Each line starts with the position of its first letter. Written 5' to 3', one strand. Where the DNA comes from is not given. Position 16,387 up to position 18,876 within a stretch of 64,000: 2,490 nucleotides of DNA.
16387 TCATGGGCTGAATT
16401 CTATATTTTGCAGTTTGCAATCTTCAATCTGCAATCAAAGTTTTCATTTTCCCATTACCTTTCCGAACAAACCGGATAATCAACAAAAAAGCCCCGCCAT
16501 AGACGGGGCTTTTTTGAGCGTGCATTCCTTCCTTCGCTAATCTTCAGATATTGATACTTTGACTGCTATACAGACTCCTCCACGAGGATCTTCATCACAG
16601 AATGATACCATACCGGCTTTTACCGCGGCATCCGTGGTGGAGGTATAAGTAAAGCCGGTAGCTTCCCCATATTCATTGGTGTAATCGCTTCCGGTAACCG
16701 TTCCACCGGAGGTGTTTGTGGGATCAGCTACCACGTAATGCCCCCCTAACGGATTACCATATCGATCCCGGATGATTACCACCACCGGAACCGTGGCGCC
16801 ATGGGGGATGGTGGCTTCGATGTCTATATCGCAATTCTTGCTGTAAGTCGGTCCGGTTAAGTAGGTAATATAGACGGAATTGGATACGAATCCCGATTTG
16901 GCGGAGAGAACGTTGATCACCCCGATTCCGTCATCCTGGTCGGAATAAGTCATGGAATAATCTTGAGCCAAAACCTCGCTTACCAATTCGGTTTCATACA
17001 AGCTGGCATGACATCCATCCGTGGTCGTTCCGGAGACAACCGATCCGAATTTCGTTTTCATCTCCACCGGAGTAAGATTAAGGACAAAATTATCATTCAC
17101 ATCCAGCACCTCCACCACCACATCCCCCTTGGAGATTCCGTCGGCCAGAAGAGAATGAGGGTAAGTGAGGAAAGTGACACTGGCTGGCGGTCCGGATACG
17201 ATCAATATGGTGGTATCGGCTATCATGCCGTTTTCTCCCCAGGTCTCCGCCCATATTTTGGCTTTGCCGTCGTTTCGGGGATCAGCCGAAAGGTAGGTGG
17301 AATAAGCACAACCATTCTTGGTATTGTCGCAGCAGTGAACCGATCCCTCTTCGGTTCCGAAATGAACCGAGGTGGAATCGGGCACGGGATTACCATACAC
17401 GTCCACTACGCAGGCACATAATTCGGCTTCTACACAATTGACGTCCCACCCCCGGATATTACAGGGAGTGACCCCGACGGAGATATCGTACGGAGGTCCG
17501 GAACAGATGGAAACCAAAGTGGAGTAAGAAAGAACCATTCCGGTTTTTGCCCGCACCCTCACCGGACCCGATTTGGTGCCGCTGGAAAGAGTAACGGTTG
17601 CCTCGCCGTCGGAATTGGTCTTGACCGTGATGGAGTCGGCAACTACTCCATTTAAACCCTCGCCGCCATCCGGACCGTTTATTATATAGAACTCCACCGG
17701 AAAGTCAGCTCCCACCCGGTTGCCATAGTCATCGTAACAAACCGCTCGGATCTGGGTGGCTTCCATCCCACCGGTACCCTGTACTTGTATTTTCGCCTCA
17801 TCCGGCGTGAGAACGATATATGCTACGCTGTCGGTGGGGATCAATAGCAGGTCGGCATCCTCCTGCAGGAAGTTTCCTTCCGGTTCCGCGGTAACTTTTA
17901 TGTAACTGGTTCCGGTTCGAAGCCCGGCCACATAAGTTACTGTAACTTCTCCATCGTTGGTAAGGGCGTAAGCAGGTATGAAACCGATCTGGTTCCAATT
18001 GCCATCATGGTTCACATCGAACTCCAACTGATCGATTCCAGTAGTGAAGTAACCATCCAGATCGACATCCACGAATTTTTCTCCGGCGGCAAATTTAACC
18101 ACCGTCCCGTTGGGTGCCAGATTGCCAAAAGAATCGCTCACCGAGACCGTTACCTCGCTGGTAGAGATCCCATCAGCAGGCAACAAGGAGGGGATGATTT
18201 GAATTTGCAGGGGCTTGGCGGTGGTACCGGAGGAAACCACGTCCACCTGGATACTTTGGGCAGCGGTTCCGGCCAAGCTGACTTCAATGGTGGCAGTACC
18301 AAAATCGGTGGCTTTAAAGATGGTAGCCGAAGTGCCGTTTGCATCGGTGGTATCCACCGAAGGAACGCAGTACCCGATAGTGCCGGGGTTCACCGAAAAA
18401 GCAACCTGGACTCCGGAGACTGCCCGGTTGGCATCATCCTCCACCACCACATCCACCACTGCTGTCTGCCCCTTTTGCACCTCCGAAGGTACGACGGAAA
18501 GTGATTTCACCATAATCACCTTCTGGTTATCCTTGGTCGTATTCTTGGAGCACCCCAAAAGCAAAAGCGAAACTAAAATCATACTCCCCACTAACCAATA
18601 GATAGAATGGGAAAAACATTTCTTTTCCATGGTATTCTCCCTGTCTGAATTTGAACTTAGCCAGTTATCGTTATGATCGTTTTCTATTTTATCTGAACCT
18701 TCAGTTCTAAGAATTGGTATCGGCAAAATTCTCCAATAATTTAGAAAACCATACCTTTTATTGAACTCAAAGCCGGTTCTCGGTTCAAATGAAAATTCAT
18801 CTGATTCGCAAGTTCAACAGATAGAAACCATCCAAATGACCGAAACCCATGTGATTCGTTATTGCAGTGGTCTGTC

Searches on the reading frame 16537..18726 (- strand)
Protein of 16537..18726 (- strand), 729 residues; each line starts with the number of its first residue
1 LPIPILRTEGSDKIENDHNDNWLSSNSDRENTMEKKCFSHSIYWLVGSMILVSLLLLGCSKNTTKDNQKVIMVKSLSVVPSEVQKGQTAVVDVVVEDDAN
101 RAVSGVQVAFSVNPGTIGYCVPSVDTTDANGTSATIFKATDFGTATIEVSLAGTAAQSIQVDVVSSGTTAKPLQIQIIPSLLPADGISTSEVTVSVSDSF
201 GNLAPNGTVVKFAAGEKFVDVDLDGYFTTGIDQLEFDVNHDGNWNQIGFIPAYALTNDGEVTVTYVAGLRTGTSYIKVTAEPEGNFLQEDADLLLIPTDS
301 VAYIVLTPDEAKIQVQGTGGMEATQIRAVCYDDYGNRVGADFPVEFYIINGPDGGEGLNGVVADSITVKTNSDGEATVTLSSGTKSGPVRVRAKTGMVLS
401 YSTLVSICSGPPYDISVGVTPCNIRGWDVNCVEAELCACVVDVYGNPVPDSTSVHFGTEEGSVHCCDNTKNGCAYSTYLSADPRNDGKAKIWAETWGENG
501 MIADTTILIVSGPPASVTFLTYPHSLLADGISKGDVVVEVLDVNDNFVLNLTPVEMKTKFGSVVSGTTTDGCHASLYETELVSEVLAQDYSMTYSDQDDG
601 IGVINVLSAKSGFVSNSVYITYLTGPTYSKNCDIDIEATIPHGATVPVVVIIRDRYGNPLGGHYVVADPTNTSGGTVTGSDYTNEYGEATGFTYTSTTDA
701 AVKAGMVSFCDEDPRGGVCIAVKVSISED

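Call 93: search_protein_families(library=pfam, proteins=[window:16537-18726:-], max_evalue=0.00001)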
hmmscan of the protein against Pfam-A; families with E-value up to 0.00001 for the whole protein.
window:16537-18726:- (729 aa): 2 families
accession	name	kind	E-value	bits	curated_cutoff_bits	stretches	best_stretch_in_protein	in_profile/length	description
PF02369.22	Big_1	-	7.3e-27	93.8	34.9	1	87-163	17-92/93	Bacterial Ig-like domain (group 1)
PF09134.16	Invasin_D3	-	1.4e-26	93.3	33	1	87-164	20-96/98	Invasin, domain 3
